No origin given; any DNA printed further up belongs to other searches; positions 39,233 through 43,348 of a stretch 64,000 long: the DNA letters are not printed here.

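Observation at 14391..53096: Family of MITE-like elements with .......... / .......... termini (4 copies, all in the same orientation)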

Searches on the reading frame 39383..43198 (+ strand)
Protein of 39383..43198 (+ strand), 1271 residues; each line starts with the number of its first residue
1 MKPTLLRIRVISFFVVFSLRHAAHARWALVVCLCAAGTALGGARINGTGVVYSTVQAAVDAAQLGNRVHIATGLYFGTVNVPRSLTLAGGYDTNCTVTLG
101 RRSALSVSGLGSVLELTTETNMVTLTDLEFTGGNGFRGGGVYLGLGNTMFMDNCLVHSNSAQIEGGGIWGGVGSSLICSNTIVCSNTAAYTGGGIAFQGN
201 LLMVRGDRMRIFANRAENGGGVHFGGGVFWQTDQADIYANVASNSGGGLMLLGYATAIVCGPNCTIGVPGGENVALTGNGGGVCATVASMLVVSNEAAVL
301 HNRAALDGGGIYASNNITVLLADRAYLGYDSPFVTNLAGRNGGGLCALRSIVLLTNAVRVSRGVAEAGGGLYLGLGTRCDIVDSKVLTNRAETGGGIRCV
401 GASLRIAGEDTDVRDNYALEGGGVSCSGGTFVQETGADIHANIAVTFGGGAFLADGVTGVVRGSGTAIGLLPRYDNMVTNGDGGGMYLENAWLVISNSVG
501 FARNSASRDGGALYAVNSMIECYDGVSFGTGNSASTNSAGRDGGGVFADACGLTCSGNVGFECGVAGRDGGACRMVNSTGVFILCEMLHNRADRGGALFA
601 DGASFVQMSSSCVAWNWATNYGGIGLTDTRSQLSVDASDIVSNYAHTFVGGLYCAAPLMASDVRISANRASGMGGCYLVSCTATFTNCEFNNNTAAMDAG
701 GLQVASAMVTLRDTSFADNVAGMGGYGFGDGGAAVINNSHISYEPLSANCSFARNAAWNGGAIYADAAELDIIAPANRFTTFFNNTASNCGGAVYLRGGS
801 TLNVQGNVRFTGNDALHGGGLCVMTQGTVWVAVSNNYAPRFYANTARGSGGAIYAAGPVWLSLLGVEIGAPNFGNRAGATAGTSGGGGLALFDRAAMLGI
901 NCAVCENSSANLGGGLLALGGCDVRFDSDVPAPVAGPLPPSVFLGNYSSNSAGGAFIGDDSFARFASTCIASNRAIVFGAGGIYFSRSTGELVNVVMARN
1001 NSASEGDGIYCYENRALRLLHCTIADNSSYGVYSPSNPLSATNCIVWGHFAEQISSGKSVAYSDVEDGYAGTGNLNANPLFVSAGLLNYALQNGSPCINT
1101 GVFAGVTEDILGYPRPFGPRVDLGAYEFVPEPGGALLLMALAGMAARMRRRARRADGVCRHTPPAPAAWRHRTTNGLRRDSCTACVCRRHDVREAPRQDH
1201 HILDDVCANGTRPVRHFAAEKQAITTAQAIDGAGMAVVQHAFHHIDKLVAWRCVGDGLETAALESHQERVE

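Call 33: find_homologous_proteins(query=window:39383-43198:+, max_evalue=1e-50)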
Query window:39383-43198:+ (1271 aa): 23 proteins with E <= 1e-50 among 8000 candidates.
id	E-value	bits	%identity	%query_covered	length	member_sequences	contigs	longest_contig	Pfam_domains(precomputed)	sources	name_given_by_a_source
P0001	0.0e+0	2854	100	100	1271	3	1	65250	PF13229.13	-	-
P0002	0.0e+0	1751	71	89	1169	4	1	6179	PF13229.13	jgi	jgi:hypothetical protein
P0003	8.9e-124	433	30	59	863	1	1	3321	PF13229.13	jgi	-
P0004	2.3e-102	362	34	58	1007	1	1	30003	-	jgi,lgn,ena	-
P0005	1.1e-99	353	32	70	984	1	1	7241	PF13229.13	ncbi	-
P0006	5.3e-86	307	30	67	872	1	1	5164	PF13229.13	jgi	jgi:hypothetical protein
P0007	2.5e-81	292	33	48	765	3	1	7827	-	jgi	-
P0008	2.4e-80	289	29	66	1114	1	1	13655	PF02415.24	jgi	-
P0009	3.7e-73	265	28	60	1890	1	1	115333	PF11614.15,PF23619.2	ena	-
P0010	2.1e-69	252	31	60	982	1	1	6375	PF13229.13,PF02415.24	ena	-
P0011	2.8e-69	252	31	62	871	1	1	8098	PF02415.24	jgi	-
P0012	9.0e-68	247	31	35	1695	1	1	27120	PF02415.24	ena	-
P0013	1.6e-65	240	26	67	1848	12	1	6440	PF13229.13,PF02415.24,PF18998.7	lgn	-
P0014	6.4e-65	238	28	61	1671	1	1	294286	-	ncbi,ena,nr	ncbi:hypothetical protein TFLX_02303 [Thermoflexales bacterium]|nr:hypothetical protein TFLX_02303 [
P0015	1.1e-62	230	29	53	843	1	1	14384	PF13229.13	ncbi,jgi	-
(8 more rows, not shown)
